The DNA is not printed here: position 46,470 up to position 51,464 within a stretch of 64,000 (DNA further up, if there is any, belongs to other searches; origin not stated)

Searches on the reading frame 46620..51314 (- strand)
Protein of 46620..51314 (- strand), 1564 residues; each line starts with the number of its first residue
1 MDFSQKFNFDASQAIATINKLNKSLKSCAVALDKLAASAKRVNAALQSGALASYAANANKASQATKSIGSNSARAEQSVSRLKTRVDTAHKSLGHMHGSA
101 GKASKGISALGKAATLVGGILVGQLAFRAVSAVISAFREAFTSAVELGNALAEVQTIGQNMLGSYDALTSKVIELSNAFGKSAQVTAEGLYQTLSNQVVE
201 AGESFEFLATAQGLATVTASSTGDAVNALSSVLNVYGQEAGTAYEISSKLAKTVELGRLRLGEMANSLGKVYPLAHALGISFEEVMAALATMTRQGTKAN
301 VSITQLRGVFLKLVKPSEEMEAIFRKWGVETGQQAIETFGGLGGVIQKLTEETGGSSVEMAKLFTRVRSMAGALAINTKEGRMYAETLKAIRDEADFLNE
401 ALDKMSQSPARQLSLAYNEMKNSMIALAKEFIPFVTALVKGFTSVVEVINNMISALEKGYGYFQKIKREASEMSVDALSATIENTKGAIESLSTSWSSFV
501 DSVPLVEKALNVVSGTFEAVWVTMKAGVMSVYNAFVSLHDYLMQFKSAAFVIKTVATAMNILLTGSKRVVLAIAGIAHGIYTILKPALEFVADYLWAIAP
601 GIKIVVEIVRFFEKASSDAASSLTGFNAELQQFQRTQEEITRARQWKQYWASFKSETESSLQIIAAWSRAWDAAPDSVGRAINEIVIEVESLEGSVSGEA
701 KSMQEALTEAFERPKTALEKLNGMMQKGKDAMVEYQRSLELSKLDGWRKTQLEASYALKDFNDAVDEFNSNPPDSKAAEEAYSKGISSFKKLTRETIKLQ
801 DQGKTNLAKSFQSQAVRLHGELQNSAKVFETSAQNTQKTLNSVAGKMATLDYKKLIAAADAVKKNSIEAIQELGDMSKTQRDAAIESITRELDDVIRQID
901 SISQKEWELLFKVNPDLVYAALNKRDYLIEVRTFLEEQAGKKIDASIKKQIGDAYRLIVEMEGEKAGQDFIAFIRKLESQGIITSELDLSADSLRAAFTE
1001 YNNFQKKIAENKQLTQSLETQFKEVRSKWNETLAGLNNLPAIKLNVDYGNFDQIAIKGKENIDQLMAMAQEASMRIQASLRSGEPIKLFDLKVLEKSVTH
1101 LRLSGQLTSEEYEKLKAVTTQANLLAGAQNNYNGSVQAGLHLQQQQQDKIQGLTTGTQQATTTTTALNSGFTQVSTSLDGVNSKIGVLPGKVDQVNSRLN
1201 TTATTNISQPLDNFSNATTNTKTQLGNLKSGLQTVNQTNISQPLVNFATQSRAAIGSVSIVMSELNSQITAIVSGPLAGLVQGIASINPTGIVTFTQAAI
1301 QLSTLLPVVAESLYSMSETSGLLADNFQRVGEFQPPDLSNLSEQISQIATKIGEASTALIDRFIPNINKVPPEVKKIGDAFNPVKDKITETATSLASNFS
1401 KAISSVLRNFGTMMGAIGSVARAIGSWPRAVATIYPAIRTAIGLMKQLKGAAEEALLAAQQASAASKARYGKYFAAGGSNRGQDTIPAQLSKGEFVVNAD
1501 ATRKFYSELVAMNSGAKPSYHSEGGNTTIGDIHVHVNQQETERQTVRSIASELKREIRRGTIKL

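Call 90: search_protein_families(library=pfam, proteins=[window:46620-51314:-], max_evalue=0.001)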
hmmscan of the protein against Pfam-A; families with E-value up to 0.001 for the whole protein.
window:46620-51314:- (1564 aa): 2 families
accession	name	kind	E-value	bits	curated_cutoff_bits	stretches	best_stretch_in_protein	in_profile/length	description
PF10145.14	PhageMin_Tail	-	1.3e-24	87.7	33.2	1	172-357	4-188/201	Phage-related minor tail protein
PF04513.17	Baculo_PEP_C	-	0.00047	20.7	38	0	1158-1238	27-107/140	Baculovirus polyhedron envelope protein, PEP, C terminus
